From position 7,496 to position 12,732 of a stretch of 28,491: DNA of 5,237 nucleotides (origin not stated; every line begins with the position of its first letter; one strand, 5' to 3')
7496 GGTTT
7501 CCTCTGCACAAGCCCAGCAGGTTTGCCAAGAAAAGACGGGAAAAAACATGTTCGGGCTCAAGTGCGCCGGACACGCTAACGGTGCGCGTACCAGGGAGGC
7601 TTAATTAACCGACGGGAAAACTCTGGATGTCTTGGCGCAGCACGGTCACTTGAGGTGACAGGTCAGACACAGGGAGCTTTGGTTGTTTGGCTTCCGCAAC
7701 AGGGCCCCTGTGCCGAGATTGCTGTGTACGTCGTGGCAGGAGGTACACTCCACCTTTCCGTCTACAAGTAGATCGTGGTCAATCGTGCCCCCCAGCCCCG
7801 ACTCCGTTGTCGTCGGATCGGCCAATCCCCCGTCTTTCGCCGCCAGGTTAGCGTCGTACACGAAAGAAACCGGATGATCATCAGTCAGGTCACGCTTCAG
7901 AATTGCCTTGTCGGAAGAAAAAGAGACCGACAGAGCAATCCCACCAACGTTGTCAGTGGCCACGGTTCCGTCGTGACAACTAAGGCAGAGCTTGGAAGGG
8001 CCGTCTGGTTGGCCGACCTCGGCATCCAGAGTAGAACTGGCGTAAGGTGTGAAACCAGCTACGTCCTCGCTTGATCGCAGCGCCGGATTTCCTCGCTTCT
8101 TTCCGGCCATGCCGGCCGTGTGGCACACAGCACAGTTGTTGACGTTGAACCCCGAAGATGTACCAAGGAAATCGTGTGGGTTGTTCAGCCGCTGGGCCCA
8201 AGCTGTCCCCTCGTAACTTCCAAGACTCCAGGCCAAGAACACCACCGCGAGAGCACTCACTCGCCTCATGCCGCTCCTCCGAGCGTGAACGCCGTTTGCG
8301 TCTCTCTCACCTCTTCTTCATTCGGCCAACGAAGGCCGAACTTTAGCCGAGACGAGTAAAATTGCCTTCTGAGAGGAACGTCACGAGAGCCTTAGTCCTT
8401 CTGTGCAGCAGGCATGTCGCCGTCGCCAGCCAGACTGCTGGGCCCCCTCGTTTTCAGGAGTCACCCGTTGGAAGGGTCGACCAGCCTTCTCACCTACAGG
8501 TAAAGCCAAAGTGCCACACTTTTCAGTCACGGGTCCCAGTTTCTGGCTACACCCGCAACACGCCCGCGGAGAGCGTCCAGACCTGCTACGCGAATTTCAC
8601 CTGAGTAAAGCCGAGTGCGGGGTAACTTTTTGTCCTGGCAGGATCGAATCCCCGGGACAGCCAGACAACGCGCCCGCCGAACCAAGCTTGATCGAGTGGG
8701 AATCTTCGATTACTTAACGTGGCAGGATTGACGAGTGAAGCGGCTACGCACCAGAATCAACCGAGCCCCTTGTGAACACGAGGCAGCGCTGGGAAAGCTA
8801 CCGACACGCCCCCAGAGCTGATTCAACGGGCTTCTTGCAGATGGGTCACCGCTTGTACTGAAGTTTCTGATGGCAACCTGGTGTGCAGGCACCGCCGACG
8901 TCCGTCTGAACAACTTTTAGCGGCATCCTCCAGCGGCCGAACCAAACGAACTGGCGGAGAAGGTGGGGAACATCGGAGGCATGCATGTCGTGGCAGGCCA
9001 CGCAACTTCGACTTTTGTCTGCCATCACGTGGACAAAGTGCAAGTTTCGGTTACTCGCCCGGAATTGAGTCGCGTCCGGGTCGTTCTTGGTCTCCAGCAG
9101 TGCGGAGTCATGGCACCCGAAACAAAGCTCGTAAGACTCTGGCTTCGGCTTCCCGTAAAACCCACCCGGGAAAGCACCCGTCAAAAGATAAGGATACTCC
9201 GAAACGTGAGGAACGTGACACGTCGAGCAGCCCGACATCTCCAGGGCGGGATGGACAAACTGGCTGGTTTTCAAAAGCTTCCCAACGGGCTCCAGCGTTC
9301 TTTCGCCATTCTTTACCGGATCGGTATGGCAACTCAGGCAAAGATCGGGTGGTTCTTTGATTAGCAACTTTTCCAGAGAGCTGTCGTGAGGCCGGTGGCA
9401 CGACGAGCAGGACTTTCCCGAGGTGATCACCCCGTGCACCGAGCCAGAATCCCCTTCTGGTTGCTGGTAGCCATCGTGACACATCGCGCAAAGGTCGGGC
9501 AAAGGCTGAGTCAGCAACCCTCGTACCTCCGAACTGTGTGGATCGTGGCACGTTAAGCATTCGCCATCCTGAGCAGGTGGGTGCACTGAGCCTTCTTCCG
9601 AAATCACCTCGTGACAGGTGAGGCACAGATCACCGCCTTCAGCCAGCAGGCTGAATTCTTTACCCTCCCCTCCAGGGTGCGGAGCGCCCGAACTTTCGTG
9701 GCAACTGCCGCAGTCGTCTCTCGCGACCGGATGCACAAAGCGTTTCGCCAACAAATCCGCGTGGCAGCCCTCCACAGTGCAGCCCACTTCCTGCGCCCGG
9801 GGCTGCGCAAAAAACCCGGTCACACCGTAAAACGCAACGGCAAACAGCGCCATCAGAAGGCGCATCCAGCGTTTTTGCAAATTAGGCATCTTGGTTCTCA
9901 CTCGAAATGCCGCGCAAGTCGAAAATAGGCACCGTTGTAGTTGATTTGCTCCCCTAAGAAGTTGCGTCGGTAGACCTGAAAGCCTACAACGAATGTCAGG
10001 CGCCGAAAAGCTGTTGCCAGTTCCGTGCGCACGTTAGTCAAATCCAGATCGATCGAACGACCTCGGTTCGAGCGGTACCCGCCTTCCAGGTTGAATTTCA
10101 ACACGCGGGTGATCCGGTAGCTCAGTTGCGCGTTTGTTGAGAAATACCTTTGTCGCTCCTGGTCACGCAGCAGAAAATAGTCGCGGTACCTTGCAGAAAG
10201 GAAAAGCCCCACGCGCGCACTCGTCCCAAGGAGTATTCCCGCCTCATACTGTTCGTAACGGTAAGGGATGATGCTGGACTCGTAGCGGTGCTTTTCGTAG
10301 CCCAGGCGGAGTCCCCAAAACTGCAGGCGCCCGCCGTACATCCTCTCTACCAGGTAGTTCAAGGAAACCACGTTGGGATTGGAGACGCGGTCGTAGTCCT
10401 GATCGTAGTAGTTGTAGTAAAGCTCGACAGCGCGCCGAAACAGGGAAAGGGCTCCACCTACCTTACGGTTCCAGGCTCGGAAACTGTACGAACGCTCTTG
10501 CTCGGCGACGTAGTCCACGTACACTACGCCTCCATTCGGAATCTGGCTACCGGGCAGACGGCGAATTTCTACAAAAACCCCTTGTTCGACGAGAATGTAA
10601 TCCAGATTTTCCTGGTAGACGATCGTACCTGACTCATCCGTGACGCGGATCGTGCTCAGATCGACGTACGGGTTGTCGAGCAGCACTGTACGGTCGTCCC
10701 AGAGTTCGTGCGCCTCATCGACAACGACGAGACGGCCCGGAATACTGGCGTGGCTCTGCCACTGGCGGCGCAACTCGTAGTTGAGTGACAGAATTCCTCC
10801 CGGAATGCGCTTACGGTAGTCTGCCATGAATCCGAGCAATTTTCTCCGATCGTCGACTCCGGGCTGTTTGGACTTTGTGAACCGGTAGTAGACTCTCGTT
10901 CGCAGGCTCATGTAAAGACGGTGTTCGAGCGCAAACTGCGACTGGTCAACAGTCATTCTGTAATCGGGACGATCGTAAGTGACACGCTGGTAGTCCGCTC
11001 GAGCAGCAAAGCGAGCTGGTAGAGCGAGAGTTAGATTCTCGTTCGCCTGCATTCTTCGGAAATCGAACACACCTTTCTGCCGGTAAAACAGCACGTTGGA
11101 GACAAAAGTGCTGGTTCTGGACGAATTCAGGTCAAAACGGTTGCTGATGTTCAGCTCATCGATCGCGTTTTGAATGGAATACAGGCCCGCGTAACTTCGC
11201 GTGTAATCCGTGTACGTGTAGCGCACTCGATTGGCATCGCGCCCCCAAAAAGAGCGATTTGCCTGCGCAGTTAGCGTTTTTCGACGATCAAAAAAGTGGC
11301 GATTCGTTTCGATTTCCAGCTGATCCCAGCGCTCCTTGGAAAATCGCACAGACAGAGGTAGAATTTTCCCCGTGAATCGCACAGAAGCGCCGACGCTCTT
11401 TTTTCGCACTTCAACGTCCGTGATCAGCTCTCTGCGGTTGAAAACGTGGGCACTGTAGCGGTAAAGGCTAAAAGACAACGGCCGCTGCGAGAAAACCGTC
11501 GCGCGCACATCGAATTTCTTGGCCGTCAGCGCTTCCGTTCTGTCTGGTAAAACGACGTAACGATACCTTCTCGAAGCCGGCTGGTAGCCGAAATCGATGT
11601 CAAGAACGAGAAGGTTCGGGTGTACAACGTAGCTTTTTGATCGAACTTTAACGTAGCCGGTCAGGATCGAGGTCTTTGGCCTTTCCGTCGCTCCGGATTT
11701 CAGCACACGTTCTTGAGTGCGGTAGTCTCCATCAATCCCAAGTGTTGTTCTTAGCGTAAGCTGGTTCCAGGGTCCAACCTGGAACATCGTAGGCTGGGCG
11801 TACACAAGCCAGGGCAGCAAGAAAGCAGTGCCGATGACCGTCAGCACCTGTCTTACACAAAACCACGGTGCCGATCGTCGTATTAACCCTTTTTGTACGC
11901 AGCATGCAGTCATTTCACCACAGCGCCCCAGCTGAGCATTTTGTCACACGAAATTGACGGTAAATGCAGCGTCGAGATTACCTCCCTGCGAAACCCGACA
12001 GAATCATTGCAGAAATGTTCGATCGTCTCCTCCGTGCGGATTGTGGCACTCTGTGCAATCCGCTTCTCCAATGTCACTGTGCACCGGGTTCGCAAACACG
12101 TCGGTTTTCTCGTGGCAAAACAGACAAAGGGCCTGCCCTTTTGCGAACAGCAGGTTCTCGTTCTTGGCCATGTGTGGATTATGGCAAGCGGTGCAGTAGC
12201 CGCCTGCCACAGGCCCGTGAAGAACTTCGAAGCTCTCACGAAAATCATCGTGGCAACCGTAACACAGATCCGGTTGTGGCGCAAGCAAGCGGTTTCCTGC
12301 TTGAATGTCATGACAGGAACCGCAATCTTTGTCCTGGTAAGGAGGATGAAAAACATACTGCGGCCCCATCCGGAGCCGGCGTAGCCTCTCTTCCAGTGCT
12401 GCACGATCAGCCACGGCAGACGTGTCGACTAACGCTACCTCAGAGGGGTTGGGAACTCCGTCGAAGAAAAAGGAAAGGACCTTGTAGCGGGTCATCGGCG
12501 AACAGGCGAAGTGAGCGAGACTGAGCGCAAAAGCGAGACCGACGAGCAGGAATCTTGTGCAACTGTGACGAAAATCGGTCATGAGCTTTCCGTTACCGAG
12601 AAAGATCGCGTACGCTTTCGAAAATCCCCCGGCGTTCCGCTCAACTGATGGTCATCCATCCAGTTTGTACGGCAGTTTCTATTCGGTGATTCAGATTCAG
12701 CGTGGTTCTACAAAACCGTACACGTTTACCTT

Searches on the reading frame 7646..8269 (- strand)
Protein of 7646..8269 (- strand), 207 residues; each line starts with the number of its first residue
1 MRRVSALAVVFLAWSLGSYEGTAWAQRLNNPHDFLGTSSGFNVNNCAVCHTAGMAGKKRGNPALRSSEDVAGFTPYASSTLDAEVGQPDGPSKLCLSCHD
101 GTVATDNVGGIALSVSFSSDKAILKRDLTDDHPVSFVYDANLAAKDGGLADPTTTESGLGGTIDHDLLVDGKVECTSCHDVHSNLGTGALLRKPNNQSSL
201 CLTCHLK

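Call 42: search_protein_families(library=pfam, proteins=[window:7646-8269:-], max_evalue=0.001)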
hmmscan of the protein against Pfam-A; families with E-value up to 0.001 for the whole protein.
window:7646-8269:- (207 aa): 4 families
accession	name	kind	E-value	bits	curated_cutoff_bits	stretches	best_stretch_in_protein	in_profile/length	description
PF09699.15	Paired_CXXCH_1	-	1.1e-08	35.1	20.6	1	171-205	7-36/41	Doubled CXXCH motif (Paired_CXXCH_1)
PF14522.11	Cytochrome_C7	-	3.7e-08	33.5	24.8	0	42-105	12-54/67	Cytochrome c7 and related cytochrome c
PF14537.11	Cytochrom_c3_2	-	0.00031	21.6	25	0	169-205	54-78/79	Cytochrome c3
PF22113.1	Mtrc-MtrF_II-IV_dom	-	0.00051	20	30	0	42-102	80-130/176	Outer membrane cytochrome MtrC/MtrF-like, domains II/IV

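Call 45: search_protein_families(library=ncbifam, proteins=[window:7646-8269:-], max_evalue=0.001)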
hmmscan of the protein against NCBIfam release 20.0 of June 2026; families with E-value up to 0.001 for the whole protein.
window:7646-8269:- (207 aa): 4 families
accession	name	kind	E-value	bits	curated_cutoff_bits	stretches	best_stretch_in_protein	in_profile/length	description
TIGR01905.1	paired_CXXCH_1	subfamily_domain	1.8e-08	34.2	25.2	1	174-205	8-36/41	doubled CXXCH domain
TIGR03508.1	decahem_SO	subfamily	3.1e-08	33.4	192.2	1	167-206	138-175/258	DmsE family decaheme c-type cytochrome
NF041028.1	decahem_GSU2203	exception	1.7e-06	27.5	325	1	165-206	167-208/317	GSU2203 family decaheme c-type cytochrome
TIGR03507.1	decahem_SO1788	subfamily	1.5e-05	23.7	209.3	0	42-106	575-631/672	OmcA/MtrC family decaheme c-type cytochrome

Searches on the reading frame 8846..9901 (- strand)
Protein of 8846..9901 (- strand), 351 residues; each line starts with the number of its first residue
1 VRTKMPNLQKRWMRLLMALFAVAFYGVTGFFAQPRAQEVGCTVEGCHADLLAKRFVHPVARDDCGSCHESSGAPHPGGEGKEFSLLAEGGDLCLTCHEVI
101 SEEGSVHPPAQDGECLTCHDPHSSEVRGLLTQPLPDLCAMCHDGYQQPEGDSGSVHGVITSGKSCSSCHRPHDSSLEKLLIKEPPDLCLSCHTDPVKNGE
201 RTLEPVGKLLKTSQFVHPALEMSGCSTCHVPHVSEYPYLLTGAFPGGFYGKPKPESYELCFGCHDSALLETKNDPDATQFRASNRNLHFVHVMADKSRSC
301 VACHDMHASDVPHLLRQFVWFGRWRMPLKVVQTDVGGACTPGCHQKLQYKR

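Call 42: search_protein_families(library=pfam, proteins=[window:8846-9901:-], max_evalue=0.001)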
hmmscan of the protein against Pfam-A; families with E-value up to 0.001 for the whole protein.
window:8846-9901:- (351 aa): 4 families
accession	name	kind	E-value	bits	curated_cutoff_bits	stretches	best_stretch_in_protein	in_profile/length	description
PF09699.15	Paired_CXXCH_1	-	1.9e-44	149.5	20.6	4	107-144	1-38/41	Doubled CXXCH motif (Paired_CXXCH_1)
PF14537.11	Cytochrom_c3_2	-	1e-10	42.4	25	2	161-235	5-70/79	Cytochrome c3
PF14522.11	Cytochrome_C7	-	9.4e-10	38.6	24.8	1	138-193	16-67/67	Cytochrome c7 and related cytochrome c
PF22113.1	Mtrc-MtrF_II-IV_dom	-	1.8e-09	37.8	30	0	91-232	7-166/176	Outer membrane cytochrome MtrC/MtrF-like, domains II/IV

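Call 45: search_protein_families(library=ncbifam, proteins=[window:8846-9901:-], max_evalue=0.001)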
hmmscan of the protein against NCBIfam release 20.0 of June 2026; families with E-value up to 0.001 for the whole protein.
window:8846-9901:- (351 aa): 3 families
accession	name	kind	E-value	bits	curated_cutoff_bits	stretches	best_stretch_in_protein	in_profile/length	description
TIGR01905.1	paired_CXXCH_1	subfamily_domain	6.6e-37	125.1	25.2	4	107-144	1-38/41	doubled CXXCH domain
TIGR03508.1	decahem_SO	subfamily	4.4e-20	72.2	192.2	2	44-155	121-232/258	DmsE family decaheme c-type cytochrome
NF041028.1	decahem_GSU2203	exception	1.8e-15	57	325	2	45-145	153-255/317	GSU2203 family decaheme c-type cytochrome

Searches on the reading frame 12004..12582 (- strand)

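Call 42: search_protein_families(library=pfam, proteins=[window:12004-12582:-], max_evalue=0.001)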
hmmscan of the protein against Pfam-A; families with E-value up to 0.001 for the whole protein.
window:12004-12582:- (192 aa): 5 families
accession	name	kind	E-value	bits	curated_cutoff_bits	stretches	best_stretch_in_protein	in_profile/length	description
PF09699.15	Paired_CXXCH_1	-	1e-28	99.1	20.6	3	122-160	1-39/41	Doubled CXXCH motif (Paired_CXXCH_1)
PF14537.11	Cytochrom_c3_2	-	6.5e-07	30.2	25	0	128-184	7-68/79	Cytochrome c3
PF14522.11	Cytochrome_C7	-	7.3e-06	26.2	24.8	0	126-181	12-67/67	Cytochrome c7 and related cytochrome c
PF02085.21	Cytochrom_CIII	-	1.9e-05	25.3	22.9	1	77-157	23-101/101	Class III cytochrome C family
PF22113.1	Mtrc-MtrF_II-IV_dom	-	0.00097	19.1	30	0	105-142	7-43/176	Outer membrane cytochrome MtrC/MtrF-like, domains II/IV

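Call 45: search_protein_families(library=ncbifam, proteins=[window:12004-12582:-], max_evalue=0.001)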
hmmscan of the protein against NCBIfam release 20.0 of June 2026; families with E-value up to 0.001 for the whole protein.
window:12004-12582:- (192 aa): 4 families
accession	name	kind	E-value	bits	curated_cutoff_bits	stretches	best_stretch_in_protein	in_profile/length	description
TIGR01905.1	paired_CXXCH_1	subfamily_domain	3e-27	94.2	25.2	3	122-159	1-38/41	doubled CXXCH domain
TIGR03508.1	decahem_SO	subfamily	1.7e-13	50.7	192.2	1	86-160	145-222/258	DmsE family decaheme c-type cytochrome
NF041028.1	decahem_GSU2203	exception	7.2e-12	45.1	325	1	83-184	124-233/317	GSU2203 family decaheme c-type cytochrome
TIGR03507.1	decahem_SO1788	subfamily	0.00059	18.4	209.3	0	81-138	240-306/672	OmcA/MtrC family decaheme c-type cytochrome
